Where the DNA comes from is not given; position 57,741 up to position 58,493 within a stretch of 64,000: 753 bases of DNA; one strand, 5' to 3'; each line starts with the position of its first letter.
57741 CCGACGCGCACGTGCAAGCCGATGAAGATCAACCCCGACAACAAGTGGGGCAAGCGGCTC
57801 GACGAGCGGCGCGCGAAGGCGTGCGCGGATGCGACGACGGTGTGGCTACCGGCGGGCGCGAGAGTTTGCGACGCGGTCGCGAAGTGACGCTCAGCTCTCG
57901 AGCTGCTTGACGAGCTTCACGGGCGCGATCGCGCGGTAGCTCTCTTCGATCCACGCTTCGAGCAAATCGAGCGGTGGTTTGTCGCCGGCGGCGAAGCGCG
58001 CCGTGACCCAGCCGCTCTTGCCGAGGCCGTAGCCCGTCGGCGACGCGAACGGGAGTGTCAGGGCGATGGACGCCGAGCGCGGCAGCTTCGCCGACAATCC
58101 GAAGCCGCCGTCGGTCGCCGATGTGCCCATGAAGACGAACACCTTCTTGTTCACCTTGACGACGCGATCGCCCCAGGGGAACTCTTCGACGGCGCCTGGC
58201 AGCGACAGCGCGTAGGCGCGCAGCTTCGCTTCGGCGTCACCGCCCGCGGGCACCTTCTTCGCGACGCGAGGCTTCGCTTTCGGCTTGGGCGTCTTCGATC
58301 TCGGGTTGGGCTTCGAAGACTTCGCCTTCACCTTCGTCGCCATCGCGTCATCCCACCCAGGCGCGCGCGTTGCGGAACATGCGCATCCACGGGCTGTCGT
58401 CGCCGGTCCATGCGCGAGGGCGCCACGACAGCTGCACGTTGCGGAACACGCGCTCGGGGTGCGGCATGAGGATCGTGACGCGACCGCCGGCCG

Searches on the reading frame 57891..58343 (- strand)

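Call 55: search_protein_families(library=pfam, proteins=[window:57891-58343:-], max_evalue=0.00001)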
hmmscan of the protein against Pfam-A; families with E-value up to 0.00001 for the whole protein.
window:57891-58343:- (150 aa): 1 family
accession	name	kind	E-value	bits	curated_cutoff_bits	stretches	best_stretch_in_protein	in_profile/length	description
PF04237.18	YjbR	-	8.8e-13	49.2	30.1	1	46-137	1-87/88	YjbR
